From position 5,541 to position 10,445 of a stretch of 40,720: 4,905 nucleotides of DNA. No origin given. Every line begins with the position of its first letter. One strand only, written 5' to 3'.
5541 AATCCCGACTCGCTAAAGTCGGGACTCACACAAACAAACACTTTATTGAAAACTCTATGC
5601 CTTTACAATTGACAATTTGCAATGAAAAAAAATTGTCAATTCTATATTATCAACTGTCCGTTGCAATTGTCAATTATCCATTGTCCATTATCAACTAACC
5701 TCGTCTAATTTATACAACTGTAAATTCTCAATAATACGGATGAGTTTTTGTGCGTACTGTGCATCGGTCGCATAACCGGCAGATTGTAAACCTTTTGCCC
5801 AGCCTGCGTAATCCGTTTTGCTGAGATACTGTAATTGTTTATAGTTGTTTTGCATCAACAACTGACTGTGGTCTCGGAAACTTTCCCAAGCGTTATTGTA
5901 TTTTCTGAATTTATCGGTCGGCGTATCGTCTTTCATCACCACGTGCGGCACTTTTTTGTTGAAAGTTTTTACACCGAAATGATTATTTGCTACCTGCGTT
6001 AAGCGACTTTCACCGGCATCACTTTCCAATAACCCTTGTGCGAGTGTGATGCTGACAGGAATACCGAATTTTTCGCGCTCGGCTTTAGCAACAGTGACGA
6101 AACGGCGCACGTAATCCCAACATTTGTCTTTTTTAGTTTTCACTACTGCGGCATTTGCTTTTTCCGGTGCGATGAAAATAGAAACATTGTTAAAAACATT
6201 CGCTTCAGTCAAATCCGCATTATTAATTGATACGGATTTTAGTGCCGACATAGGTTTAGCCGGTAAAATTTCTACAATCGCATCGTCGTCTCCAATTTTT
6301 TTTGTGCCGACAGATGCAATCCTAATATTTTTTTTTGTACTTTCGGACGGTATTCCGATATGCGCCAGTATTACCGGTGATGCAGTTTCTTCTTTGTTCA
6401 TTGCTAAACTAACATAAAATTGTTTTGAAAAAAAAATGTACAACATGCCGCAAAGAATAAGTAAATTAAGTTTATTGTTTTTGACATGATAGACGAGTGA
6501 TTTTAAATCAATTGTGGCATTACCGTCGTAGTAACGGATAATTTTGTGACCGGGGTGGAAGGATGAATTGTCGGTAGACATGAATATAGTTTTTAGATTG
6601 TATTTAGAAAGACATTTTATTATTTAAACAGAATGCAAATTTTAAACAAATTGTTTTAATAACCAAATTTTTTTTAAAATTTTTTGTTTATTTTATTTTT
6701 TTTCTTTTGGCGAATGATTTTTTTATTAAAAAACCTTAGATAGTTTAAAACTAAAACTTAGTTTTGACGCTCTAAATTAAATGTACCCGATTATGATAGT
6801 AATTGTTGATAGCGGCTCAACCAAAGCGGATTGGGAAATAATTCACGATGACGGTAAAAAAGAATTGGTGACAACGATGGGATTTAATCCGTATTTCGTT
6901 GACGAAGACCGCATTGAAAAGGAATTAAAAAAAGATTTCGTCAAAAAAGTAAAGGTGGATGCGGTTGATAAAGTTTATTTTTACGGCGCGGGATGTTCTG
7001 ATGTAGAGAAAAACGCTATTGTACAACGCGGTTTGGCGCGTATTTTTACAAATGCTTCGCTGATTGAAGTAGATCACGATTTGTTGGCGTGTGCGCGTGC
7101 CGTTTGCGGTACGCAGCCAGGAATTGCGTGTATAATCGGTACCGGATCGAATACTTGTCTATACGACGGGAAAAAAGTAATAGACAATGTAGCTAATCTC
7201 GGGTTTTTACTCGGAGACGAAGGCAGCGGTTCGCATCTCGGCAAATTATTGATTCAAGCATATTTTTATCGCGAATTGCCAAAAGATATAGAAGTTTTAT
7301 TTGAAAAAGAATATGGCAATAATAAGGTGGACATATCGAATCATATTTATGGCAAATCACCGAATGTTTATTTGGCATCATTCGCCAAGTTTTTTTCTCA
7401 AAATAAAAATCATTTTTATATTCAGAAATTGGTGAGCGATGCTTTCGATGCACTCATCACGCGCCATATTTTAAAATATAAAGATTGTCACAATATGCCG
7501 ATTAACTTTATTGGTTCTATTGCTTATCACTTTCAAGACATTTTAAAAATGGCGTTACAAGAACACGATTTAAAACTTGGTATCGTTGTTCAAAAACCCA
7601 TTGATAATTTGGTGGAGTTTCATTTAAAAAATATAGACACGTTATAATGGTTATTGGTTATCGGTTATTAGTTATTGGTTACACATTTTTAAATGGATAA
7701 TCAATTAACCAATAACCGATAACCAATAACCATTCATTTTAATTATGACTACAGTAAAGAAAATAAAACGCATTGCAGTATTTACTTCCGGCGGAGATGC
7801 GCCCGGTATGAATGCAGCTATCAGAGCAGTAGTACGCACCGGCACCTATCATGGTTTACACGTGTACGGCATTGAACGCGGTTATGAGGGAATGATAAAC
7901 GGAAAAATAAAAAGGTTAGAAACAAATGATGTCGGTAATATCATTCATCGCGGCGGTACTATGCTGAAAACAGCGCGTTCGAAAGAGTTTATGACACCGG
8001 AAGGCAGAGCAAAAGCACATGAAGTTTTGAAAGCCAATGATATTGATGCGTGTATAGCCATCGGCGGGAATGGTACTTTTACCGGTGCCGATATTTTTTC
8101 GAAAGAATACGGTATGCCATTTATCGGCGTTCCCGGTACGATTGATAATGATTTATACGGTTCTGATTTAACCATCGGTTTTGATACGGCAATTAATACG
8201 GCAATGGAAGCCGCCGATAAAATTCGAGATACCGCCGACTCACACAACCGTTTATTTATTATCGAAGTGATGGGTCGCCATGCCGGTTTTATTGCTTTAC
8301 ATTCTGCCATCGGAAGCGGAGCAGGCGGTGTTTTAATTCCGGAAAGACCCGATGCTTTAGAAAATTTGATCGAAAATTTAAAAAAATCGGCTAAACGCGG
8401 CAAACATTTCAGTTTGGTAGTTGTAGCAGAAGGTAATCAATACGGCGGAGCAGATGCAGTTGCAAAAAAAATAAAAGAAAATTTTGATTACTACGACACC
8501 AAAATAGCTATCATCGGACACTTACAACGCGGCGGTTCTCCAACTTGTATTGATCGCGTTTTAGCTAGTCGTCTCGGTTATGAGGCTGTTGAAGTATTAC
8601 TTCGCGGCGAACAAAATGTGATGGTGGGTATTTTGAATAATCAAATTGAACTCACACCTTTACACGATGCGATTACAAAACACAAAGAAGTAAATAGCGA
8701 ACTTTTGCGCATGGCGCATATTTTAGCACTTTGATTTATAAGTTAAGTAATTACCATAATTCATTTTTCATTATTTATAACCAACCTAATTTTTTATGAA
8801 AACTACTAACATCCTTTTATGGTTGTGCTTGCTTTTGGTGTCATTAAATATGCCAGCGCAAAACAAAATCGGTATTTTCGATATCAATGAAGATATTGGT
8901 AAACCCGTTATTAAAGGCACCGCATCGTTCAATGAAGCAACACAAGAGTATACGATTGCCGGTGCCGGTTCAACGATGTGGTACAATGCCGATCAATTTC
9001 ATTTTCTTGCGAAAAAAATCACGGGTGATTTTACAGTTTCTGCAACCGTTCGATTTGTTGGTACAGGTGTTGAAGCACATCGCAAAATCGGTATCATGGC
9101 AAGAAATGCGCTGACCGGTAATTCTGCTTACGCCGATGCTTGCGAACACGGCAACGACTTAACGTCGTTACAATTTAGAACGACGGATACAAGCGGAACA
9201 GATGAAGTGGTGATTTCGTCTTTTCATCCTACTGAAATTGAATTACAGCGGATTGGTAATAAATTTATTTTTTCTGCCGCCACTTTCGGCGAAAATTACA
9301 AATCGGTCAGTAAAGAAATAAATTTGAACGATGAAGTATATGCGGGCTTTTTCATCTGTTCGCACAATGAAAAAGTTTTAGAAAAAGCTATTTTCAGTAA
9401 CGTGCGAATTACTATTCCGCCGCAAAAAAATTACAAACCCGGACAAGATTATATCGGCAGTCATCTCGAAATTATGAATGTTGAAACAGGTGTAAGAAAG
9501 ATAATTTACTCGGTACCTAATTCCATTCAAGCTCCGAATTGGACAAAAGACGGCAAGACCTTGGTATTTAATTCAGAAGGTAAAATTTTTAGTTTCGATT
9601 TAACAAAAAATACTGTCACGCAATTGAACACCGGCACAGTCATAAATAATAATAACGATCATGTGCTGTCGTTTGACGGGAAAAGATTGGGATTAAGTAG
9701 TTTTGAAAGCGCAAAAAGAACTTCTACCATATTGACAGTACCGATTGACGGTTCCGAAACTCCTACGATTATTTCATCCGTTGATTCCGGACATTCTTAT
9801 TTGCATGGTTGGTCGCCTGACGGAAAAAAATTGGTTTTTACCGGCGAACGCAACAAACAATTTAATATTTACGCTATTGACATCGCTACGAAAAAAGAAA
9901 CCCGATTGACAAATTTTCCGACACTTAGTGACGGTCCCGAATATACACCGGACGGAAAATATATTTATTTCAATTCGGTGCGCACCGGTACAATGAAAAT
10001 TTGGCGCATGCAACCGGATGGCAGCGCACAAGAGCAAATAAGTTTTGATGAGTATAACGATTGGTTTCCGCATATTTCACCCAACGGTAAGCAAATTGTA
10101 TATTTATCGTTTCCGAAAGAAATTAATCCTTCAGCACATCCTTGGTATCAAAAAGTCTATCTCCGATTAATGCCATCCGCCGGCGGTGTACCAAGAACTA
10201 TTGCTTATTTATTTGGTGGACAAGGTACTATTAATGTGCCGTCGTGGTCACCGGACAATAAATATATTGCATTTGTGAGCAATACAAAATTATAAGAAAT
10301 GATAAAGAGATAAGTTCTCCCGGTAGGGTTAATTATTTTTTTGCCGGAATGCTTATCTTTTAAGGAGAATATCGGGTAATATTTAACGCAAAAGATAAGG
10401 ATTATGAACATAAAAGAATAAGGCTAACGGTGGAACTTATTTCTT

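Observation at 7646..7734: Window-wide family of hairpins built from tandem 7-nt words (STRR-like), a different word at almost every site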

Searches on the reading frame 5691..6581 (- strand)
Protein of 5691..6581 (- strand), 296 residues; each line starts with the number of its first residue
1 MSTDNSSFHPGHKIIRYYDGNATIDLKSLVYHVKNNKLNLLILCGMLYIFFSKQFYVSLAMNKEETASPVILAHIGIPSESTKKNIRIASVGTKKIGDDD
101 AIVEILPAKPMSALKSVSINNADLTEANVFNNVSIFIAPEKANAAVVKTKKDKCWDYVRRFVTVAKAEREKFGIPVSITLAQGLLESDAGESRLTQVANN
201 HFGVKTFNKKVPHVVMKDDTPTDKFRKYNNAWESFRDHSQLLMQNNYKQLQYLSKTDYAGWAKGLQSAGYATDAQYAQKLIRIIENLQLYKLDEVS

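Call 18: search_protein_families(library=pfam, proteins=[window:5691-6581:-], max_evalue=0.00001)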
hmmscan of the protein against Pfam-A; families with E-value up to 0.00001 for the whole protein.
window:5691-6581:- (296 aa): 1 family
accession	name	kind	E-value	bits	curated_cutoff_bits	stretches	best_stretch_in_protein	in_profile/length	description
PF01832.25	Glucosaminidase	-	1.1e-34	120.2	30.2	1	164-289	3-123/123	Mannosyl-glycoprotein endo-beta-N-acetylglucosaminidase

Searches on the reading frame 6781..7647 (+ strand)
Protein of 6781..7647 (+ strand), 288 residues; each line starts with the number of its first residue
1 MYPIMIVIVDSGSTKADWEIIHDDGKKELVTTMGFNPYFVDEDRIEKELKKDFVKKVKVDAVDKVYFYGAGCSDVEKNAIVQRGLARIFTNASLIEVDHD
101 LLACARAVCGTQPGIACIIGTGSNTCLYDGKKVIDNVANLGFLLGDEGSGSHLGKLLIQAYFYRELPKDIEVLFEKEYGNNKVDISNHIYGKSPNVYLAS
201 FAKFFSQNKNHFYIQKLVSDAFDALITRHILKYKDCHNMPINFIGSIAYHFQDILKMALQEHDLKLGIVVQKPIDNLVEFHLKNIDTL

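Call 18: search_protein_families(library=pfam, proteins=[window:6781-7647:+], max_evalue=0.00001)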
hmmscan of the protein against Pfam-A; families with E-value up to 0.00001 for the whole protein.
window:6781-7647:+ (288 aa): 0 families

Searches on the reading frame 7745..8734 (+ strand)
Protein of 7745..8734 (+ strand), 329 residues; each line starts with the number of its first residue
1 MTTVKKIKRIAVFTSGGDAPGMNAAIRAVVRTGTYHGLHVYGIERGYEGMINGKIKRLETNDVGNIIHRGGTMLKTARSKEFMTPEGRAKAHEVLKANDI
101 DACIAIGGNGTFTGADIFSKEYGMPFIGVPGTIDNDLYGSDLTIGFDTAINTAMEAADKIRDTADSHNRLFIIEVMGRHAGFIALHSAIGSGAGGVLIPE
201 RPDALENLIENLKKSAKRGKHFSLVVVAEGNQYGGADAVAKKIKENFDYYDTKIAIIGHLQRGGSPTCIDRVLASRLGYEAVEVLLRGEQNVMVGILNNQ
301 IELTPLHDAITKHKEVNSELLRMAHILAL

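Call 8: find_related_loci(query=window:7745-8731:+, collection=genome_contigs, flank=10000)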
Query window:7745-8731:+ (329 aa) in genome_contigs; peptide patterns used: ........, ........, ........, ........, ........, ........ (x = any residue, [..] = any of these).
600 stretches matched a pattern (row limit reached: there are more); 585 encode a relative of the query (tblastn E <= 1e-3); the best 80 are kept; 80 distinct loci.
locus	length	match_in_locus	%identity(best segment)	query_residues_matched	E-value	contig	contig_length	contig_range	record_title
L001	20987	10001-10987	89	1-329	0e+0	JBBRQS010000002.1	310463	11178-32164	MAG: Chitinophagales bacterium isolate metawrap_la1_62 W_la1_62_k141_557760L_310463_cov_23.8640, whole genome shotgun se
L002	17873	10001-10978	67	5-328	9e-143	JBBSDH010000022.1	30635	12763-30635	MAG: Chitinophagales bacterium isolate metawrap_la6_8 metawrap_la6_8_K_300332_L_30635_cov_11.3922, whole genome shotgun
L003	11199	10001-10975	66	5-329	7e-141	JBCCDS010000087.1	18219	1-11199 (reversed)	MAG: Bacteroidota bacterium isolate P01_A01_bin.9 k141_1242754_length_18219_cov_24.7568, whole genome shotgun sequence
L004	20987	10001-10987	62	3-329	2e-135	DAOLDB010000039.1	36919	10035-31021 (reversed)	MAG TPA_asm: Saprospiraceae bacterium isolate AMR_MDS_0143 NODE_230_length_36919_cov_6.725098, whole genome shotgun sequ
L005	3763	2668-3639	59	5-328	3e-133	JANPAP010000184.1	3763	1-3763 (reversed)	MAG: Chitinophagaceae bacterium isolate VAR_79_metabat_19 VAR_79_k141_3122859, whole genome shotgun sequence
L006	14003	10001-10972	59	5-328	5e-130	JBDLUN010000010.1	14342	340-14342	MAG: Bacteroidota bacterium isolate littlewindriver_2019_sw_WHONDRS-S19S_0009_B_bin.40 scaffold_217779, whole genome sho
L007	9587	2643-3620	59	4-329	3e-130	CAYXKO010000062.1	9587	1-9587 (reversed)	MAG TPA_asm: uncultured Saprospiraceae bacterium isolate SRP173033_co2_67 genome assembly, contig: NODE_4060_length_9587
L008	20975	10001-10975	59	4-328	1e-129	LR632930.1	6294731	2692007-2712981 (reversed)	Chitinophaga pinensis isolate 3 genome assembly, chromosome: 1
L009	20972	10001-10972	58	5-328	7e-130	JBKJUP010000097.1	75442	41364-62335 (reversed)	MAG: Ferruginibacter sp. isolate ant_bin.75 S1Ck117_5916776_flag_0_multi_23.0000_len_75442, whole genome shotgun sequenc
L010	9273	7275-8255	59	2-328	1e-129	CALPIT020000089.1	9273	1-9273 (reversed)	MAG: Streptomyces griseus isolate HRS-ES1-bin-403 genome assembly, contig: HRSG-E10-C3258, whole genome shotgun sequence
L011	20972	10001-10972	59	5-328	4e-129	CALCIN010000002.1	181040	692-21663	MAG TPA_asm: uncultured Chitinophagaceae bacterium isolate SRR4028141_bin.93_CONCOCT_v1.1_MAG genome assembly, contig: E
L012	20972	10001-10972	59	5-328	6e-129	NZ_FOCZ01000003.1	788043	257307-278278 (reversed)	Niastella yeongjuensis strain DSM 17621, whole genome shotgun sequence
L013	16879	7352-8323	58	5-328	5e-129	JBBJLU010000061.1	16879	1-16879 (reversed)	MAG: Ferruginibacter sp. isolate RUP_SRG_50 NODE_5647_length_16879_cov_5.067344, whole genome shotgun sequence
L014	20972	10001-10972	60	7-329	3e-129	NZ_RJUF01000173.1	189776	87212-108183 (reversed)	Lacihabitans soyangensis strain KCTC23259 jcf7180000036447, whole genome shotgun sequence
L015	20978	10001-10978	59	3-328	4e-129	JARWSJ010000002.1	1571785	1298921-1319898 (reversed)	Chitinophagaceae bacterium 26-R-25 NODE_2_length_1571785_cov_197.790769, whole genome shotgun sequence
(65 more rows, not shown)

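Call 18: search_protein_families(library=pfam, proteins=[window:7745-8734:+], max_evalue=0.00001)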
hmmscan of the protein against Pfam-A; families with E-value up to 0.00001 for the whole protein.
window:7745-8734:+ (329 aa): 1 family
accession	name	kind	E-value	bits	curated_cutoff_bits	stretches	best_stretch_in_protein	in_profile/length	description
PF00365.25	PFK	-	7.3e-110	367.1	30.9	1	9-285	1-277/277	Phosphofructokinase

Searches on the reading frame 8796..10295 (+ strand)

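Call 18: search_protein_families(library=pfam, proteins=[window:8796-10295:+], max_evalue=0.00001)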
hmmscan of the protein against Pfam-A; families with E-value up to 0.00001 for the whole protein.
window:8796-10295:+ (499 aa): 3 families
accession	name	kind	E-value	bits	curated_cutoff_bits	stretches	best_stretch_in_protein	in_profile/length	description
PF07676.18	PD40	-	1.5e-28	98.5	20.9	2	369-404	2-38/38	WD40-like Beta Propeller Repeat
PF00930.27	DPPIV_N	-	4.9e-08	32.5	22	0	317-373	27-80/354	Dipeptidyl peptidase IV (DPP IV) N-terminal region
PF25174.1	Beta-prop_THOC3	-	4.9e-07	29.5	305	0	331-434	88-186/272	THOC3 beta-propeller domain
